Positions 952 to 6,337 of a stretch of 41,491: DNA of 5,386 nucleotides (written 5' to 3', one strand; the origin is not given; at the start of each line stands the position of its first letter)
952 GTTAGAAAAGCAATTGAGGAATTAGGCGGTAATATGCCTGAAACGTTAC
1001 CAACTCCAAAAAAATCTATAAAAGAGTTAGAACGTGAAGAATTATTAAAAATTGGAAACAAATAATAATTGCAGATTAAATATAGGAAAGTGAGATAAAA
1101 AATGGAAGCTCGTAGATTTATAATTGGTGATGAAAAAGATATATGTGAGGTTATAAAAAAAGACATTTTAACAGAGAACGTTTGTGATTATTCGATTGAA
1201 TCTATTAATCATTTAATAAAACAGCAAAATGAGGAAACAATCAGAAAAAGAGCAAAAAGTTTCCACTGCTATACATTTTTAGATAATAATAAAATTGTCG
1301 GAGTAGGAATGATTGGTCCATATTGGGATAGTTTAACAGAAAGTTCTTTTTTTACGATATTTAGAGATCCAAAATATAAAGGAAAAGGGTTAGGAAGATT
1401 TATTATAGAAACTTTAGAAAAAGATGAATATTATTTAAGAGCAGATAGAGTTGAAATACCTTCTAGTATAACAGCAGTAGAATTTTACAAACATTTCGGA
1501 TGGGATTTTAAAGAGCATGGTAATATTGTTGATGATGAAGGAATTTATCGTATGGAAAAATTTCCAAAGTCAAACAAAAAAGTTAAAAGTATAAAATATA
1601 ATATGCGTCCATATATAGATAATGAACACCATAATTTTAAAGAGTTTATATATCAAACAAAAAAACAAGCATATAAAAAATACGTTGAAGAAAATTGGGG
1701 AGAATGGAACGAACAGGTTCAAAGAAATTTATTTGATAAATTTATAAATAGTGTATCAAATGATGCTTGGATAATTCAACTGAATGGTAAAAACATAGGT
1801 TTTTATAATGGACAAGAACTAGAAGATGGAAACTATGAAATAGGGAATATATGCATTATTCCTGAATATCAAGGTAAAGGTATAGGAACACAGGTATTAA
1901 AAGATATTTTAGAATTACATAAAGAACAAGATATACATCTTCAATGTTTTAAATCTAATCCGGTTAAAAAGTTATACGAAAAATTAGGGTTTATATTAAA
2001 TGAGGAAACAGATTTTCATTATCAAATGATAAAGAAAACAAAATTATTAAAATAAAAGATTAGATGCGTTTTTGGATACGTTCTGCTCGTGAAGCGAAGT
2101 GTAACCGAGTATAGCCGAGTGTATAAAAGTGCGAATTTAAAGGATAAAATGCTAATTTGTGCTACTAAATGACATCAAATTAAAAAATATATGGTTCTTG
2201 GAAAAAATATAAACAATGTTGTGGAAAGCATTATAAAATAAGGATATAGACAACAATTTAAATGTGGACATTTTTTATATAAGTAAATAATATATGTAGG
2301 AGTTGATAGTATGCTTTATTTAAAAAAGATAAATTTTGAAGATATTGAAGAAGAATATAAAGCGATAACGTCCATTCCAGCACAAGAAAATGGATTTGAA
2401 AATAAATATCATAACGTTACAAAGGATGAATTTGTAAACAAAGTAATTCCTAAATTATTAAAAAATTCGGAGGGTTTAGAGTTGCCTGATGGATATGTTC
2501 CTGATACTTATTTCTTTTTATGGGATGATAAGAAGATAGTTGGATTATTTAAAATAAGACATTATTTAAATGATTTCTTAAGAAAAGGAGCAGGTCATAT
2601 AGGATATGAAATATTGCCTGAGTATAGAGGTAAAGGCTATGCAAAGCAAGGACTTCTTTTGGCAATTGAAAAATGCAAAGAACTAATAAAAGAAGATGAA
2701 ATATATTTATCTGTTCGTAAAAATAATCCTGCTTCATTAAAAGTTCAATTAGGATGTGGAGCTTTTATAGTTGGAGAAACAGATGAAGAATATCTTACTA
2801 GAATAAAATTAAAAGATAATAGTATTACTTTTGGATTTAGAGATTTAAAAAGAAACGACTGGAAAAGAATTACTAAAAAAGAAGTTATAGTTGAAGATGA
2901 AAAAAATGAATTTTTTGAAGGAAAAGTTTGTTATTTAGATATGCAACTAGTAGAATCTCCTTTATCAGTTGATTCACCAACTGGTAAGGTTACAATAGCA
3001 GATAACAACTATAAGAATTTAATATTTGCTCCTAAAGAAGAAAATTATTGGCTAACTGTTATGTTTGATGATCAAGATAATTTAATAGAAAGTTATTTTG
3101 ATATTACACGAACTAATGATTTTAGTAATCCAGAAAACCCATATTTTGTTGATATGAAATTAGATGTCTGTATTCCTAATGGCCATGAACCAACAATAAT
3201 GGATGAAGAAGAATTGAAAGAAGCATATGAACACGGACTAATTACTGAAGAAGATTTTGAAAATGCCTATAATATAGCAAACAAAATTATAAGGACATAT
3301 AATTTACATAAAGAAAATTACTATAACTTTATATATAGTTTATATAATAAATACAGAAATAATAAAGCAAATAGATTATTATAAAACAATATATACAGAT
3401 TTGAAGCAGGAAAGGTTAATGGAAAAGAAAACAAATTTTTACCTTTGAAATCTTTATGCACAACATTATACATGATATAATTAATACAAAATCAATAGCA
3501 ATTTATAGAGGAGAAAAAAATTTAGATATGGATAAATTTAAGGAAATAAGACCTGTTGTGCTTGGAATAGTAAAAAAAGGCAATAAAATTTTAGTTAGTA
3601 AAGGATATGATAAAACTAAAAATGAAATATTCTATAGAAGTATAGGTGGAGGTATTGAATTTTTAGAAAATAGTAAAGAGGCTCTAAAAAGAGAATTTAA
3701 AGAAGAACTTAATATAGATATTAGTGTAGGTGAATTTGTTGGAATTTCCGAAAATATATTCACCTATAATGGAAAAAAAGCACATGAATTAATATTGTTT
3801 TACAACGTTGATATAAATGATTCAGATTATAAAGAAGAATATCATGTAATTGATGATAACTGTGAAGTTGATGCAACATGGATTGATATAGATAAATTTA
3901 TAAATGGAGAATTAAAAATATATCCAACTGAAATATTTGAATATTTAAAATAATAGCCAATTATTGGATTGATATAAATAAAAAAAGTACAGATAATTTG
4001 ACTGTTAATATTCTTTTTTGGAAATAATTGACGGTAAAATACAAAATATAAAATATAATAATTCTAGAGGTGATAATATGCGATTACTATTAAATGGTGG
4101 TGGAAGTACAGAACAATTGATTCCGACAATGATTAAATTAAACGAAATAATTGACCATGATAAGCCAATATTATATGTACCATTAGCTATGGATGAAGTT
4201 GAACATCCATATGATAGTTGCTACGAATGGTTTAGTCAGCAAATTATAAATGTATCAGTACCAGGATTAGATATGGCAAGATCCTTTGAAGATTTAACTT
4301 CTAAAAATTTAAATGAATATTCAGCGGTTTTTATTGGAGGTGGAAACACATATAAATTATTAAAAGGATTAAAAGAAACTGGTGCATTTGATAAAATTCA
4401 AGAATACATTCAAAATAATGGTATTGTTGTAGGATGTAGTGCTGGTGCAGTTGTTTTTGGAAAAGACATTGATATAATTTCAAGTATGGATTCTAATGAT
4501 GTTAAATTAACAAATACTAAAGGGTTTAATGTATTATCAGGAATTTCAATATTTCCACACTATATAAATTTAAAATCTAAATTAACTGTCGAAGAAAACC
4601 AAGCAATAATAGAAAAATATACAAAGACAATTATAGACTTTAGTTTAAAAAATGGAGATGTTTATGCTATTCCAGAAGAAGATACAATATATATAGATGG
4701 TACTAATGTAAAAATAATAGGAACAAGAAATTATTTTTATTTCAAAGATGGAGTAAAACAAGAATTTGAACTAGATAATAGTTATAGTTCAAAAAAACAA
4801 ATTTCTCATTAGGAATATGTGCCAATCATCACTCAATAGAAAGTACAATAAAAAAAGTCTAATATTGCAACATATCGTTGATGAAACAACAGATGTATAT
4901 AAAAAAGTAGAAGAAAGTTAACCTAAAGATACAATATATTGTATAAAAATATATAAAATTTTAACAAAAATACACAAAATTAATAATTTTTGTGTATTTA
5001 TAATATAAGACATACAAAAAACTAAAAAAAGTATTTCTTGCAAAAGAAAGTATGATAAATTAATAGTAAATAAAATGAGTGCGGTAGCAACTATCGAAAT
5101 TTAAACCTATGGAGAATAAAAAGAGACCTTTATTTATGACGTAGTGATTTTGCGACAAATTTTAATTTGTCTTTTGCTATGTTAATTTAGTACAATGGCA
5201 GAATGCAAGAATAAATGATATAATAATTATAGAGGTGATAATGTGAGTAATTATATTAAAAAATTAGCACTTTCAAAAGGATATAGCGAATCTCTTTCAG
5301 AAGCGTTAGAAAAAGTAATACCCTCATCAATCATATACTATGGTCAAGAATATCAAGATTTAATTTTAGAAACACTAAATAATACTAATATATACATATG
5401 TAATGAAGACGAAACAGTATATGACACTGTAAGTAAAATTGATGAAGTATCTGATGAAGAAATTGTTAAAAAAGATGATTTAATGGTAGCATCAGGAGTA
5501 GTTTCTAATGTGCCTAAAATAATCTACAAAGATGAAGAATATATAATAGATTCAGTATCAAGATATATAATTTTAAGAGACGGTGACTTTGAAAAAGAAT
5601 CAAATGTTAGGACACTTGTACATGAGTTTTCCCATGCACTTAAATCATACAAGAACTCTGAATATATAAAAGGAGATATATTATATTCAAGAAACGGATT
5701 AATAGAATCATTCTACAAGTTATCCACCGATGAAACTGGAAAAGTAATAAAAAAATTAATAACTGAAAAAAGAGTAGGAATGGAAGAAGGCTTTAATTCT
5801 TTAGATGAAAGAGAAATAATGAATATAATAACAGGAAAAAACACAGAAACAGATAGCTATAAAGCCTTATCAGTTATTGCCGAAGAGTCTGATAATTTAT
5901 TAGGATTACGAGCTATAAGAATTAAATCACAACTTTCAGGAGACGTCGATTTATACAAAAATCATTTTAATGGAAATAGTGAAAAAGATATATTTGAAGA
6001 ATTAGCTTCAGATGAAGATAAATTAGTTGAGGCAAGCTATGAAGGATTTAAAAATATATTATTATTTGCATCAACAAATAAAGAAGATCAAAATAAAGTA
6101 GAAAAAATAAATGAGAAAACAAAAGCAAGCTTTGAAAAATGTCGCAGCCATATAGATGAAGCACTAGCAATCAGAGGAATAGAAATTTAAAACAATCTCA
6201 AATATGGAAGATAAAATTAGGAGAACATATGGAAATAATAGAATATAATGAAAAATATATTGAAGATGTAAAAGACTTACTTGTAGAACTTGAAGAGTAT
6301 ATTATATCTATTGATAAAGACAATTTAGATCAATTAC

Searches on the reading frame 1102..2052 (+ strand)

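Call 89: search_protein_families(library=pfam, proteins=[window:1102-2052:+], max_evalue=0.001)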
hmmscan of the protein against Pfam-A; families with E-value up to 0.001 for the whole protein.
window:1102-2052:+ (317 aa): 5 families
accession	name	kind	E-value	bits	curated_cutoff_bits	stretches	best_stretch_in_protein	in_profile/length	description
PF00583.31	Acetyltransf_1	-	2.9e-25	89.2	20.7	2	195-297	5-116/116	Acetyltransferase (GNAT) family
PF13508.13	Acetyltransf_7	-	4.5e-24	85.1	27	2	222-298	5-83/84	Acetyltransferase (GNAT) domain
PF13673.13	Acetyltransf_10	-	1.2e-23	83.9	23.6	2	192-299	3-109/128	Acetyltransferase (GNAT) domain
PF13302.13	Acetyltransf_3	-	5.8e-07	30.7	25.4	1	181-297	14-137/138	Acetyltransferase (GNAT) domain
PF08445.16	FR47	-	6.3e-07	29.7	22.1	1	246-303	23-83/86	FR47-like protein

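Call 90: search_protein_families(library=phrogs, proteins=[window:1102-2052:+], max_evalue=0.001)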
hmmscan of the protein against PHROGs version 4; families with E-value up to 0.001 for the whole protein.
window:1102-2052:+ (317 aa): 8 families
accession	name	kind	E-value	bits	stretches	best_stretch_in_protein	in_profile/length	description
phrog_1249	-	other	2.7e-20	73.8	2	194-307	32-156/180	acetyltransferase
phrog_3810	-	other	8.4e-09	36.6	1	244-309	85-149/155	acetyltransferase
phrog_21214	-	other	1.9e-06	29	0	208-297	37-122/129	acetyltransferase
phrog_8663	-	unknown function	2.2e-06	27.9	0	222-298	197-276/314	-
phrog_11143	-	unknown function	5.9e-06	26.5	1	213-279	225-292/357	-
phrog_11841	-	other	1.1e-05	25.3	0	171-300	14-142/502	acetyltransferase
phrog_7693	-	other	6.5e-05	24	0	251-285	2-36/89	acetyltransferase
phrog_1758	-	other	0.00091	20.2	0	244-311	99-176/184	acetyltransferase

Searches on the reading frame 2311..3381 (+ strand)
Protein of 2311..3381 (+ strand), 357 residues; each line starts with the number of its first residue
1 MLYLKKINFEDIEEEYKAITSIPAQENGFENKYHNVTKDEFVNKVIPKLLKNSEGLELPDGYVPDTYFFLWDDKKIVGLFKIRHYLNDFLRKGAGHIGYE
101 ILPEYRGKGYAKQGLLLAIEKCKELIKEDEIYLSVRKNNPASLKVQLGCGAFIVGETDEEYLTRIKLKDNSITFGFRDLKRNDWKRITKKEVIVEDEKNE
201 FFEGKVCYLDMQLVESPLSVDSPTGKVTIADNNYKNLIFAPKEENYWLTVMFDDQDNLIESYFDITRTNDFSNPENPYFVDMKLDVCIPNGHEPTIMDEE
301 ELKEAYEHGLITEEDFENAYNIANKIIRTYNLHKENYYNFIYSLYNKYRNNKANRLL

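Call 89: search_protein_families(library=pfam, proteins=[window:2311-3381:+], max_evalue=0.001)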
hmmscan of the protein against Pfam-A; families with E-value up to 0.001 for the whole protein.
window:2311-3381:+ (357 aa): 3 families
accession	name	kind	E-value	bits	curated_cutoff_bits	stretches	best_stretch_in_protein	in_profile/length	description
PF00583.31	Acetyltransf_1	-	2.4e-10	41.1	20.7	1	63-144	31-109/116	Acetyltransferase (GNAT) family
PF04167.18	DUF402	-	3.3e-09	37.2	23.9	1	236-302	3-68/68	Protein of unknown function (DUF402)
PF13302.13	Acetyltransf_3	-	2.9e-07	31.7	25.4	1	72-150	61-136/138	Acetyltransferase (GNAT) domain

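Call 90: search_protein_families(library=phrogs, proteins=[window:2311-3381:+], max_evalue=0.001)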
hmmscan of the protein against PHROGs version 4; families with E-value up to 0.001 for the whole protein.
window:2311-3381:+ (357 aa): 1 family
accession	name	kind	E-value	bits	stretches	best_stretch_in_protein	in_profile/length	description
phrog_1249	-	other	1.7e-09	38.7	1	66-165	60-158/180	acetyltransferase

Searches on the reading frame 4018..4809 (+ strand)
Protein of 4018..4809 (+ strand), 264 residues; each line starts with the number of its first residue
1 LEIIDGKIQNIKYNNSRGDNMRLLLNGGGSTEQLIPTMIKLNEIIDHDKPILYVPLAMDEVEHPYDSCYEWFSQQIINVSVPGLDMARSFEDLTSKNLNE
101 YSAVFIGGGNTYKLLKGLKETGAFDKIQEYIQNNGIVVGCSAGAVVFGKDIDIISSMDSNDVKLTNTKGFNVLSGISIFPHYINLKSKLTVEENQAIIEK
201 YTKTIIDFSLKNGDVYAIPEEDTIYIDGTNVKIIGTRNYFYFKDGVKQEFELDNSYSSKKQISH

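Call 89: search_protein_families(library=pfam, proteins=[window:4018-4809:+], max_evalue=0.001)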
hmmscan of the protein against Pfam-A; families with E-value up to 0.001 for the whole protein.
window:4018-4809:+ (264 aa): 2 families
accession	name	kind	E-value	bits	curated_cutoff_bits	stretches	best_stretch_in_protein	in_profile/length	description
PF03575.23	Peptidase_S51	-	1.2e-30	107.1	23.9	1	24-234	2-206/206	Peptidase family S51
PF07685.20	GATase_3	-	2.4e-06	27.7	27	1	90-194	29-127/196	CobB/CobQ-like glutamine amidotransferase domain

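Call 90: search_protein_families(library=phrogs, proteins=[window:4018-4809:+], max_evalue=0.001)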
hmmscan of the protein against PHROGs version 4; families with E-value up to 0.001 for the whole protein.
window:4018-4809:+ (264 aa): 0 families

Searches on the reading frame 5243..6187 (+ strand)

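Call 3: search_protein_families(library=pfam, proteins=[window:5243-6187:+], max_evalue=0.1)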
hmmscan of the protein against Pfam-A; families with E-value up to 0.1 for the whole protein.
window:5243-6187:+ (315 aa): 1 family
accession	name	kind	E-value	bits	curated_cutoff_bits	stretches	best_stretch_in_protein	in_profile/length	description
PF17017.11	zf-C2H2_aberr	-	0.016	15.8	27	1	35-109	63-136/172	Aberrant zinc-finger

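Call 90: search_protein_families(library=phrogs, proteins=[window:5243-6187:+], max_evalue=0.001)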
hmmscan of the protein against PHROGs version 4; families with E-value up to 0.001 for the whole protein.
window:5243-6187:+ (315 aa): 0 families
